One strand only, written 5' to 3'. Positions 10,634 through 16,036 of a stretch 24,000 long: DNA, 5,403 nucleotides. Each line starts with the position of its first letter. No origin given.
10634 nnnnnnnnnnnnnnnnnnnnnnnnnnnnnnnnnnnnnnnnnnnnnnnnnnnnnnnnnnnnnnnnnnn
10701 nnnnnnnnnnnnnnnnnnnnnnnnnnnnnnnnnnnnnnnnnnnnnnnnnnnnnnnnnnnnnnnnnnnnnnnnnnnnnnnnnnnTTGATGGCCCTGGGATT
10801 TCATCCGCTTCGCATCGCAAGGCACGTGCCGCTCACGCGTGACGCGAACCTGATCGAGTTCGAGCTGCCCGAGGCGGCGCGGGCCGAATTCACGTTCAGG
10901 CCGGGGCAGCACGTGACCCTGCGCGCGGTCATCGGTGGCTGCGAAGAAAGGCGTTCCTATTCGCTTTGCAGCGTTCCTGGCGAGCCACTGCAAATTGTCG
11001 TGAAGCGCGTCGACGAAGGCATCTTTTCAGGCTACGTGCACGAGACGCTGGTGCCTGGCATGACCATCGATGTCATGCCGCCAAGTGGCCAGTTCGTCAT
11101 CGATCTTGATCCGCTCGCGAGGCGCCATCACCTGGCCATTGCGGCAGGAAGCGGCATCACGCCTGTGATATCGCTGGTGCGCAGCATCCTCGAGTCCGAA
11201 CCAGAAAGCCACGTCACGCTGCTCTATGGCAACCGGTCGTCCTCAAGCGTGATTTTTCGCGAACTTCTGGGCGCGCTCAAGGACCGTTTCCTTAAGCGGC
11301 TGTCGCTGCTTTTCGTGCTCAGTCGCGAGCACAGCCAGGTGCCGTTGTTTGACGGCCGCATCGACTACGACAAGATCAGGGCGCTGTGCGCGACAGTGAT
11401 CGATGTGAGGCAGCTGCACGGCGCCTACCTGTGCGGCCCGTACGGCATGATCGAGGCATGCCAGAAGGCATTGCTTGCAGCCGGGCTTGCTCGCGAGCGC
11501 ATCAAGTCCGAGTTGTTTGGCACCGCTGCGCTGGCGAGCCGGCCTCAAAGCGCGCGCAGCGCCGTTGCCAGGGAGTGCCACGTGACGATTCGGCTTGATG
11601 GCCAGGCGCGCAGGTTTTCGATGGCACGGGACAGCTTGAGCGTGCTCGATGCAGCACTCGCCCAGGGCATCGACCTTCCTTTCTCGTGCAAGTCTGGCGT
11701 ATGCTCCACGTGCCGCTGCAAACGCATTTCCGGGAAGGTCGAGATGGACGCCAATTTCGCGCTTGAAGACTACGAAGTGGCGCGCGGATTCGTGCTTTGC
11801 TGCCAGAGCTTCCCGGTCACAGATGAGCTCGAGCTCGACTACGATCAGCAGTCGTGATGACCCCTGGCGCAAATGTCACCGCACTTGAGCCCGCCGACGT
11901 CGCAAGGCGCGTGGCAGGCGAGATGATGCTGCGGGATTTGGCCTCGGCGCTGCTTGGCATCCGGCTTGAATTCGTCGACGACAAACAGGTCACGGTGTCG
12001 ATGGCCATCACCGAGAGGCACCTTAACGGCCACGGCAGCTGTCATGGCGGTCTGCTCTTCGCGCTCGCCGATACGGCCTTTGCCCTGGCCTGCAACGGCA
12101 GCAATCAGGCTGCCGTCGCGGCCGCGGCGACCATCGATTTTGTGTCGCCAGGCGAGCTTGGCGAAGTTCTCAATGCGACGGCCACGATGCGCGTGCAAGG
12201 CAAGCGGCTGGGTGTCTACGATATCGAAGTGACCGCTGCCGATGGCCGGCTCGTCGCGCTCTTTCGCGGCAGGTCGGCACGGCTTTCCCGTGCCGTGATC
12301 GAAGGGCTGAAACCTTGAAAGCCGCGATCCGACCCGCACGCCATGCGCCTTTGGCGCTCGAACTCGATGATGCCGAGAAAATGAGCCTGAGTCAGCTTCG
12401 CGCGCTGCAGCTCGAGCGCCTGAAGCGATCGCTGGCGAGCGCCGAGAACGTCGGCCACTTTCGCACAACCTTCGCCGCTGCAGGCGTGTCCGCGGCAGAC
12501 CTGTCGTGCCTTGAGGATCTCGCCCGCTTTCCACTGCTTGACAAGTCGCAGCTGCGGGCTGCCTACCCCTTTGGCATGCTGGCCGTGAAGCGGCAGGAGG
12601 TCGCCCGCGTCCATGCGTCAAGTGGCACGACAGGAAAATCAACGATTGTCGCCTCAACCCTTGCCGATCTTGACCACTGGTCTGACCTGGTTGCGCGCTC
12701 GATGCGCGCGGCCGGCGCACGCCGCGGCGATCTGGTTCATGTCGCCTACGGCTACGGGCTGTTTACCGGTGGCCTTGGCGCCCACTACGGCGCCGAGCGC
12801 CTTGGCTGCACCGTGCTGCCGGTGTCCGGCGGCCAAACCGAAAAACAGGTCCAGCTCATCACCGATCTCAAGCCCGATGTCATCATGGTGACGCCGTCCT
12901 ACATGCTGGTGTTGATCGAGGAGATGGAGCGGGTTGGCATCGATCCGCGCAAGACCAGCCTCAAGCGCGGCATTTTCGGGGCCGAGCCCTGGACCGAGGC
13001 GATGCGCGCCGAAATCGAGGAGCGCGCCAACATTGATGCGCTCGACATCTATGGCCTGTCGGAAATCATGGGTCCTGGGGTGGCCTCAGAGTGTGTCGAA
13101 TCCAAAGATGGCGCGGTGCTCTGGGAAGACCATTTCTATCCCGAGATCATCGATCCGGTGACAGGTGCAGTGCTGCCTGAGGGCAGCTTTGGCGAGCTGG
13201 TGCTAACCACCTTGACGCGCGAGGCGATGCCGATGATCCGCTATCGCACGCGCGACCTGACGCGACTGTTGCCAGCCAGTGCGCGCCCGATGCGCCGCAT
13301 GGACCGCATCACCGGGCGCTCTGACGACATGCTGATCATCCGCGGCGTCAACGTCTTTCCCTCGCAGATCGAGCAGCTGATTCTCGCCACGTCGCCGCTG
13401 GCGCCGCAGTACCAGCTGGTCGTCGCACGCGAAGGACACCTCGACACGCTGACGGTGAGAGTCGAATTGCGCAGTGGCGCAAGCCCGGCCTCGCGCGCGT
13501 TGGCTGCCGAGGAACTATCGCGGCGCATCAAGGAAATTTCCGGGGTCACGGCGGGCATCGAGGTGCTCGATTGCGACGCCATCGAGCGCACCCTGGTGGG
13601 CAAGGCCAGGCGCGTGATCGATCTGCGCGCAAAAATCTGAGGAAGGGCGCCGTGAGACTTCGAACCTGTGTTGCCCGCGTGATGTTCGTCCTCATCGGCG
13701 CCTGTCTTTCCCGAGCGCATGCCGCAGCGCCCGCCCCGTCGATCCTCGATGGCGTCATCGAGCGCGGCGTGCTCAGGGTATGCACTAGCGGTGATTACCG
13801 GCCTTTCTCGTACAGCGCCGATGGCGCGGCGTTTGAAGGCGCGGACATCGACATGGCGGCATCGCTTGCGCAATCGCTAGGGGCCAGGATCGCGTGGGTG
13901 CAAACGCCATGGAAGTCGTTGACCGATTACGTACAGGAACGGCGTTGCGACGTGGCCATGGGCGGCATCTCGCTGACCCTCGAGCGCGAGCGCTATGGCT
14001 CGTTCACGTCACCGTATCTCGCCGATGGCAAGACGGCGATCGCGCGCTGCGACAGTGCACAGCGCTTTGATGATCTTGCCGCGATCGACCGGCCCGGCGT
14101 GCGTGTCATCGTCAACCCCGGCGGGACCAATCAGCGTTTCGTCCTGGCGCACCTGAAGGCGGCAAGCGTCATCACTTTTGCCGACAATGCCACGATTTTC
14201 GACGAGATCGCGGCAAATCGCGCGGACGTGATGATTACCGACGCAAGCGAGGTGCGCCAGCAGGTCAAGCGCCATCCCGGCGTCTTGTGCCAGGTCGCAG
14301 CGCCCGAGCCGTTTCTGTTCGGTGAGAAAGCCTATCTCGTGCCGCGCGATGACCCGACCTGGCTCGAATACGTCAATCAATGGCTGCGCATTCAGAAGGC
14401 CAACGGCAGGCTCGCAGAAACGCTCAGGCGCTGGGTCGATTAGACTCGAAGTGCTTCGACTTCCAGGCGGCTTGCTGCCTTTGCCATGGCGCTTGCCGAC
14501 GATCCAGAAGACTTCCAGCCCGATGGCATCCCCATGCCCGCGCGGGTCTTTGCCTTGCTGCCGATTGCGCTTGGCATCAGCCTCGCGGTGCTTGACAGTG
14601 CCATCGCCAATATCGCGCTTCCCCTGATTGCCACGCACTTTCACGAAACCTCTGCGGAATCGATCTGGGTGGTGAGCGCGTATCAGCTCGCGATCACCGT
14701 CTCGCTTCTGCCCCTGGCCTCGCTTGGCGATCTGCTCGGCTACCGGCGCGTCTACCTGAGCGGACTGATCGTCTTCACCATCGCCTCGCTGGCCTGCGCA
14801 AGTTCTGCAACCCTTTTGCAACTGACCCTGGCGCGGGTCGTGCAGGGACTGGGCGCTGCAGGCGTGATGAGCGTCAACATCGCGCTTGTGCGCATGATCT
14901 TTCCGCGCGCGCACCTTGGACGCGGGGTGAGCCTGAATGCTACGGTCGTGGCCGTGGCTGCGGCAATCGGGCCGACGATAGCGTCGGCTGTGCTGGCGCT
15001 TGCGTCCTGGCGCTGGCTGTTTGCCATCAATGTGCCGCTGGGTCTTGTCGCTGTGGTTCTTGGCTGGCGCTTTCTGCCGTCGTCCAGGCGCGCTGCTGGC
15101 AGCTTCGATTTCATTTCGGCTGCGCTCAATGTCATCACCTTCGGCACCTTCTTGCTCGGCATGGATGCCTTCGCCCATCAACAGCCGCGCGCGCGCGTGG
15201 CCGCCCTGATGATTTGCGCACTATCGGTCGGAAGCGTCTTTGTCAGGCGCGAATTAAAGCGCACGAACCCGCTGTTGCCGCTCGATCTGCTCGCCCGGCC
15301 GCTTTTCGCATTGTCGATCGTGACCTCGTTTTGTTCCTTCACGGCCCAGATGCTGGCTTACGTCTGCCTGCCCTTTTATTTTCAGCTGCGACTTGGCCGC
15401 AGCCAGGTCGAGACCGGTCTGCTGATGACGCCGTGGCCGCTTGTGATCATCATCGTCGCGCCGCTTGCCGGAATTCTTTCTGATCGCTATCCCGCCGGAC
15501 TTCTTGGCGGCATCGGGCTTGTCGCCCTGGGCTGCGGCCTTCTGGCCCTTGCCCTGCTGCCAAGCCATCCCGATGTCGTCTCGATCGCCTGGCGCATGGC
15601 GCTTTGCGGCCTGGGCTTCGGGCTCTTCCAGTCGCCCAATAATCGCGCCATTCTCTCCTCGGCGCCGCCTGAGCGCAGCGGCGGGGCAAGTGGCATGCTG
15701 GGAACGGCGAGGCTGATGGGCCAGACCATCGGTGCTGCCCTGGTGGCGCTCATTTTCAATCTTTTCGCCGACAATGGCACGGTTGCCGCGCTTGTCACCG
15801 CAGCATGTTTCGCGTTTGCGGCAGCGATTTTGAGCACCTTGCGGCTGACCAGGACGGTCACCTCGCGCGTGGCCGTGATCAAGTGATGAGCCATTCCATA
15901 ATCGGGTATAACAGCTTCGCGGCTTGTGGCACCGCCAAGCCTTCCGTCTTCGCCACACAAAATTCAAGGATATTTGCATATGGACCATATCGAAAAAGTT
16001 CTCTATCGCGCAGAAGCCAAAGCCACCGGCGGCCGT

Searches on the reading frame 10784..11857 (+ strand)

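Call 35: search_protein_families(library=pfam, proteins=[window:10784-11857:+], max_evalue=0.00001)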
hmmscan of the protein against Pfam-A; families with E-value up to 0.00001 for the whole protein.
window:10784-11857:+ (357 aa): 3 families
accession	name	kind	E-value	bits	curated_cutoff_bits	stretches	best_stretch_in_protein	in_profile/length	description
PF00111.32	Fer2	-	1.1e-16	60.9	21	1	270-344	2-76/77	2Fe-2S iron-sulfur cluster binding domain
PF00175.26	NAD_binding_1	-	7.1e-15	56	22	1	119-228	2-109/109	Oxidoreductase NAD-binding domain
PF00970.30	FAD_binding_6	-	2.4e-10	41.1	21.1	1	10-104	3-97/99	Oxidoreductase FAD-binding domain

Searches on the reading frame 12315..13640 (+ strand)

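Call 35: search_protein_families(library=pfam, proteins=[window:12315-13640:+], max_evalue=0.00001)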
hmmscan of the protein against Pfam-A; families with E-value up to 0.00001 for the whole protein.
window:12315-13640:+ (441 aa): 2 families
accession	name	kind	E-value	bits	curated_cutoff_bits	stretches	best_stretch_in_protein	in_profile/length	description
PF14535.12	AMP-binding_C_2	-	4.7e-22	78.5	25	1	344-438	1-96/96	AMP-binding enzyme C-terminal domain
PF00501.34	AMP-binding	-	1.2e-11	44.5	29.9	1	92-297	160-374/384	AMP-binding enzyme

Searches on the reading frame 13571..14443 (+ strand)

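Call 35: search_protein_families(library=pfam, proteins=[window:13571-14443:+], max_evalue=0.00001)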
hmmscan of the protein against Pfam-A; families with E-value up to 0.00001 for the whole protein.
window:13571-14443:+ (290 aa): 1 family
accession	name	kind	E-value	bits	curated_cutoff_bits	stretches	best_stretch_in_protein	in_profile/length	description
PF00497.25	SBP_bac_3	-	1.1e-27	96.8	26.4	1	68-289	1-130/132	Bacterial extracellular solute-binding proteins, family 3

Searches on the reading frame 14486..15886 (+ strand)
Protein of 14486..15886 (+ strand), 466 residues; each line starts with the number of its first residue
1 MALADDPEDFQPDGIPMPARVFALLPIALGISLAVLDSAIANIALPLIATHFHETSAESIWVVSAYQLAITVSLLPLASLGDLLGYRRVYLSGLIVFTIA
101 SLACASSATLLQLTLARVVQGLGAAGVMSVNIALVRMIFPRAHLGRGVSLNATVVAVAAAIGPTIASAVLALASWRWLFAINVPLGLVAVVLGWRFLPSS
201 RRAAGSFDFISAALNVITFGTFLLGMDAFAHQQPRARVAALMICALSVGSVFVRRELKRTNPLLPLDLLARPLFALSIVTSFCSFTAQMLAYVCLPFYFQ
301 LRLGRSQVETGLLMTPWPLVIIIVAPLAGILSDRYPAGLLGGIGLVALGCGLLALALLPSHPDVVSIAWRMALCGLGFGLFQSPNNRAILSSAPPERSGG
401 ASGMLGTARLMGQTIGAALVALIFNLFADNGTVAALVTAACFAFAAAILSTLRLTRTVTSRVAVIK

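Call 35: search_protein_families(library=pfam, proteins=[window:14486-15886:+], max_evalue=0.00001)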
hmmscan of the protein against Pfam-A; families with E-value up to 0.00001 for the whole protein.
window:14486-15886:+ (466 aa): 1 family
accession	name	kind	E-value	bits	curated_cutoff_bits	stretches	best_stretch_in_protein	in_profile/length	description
PF07690.21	MFS_1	-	8e-55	186.6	33.4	1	28-417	2-347/347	Major Facilitator Superfamily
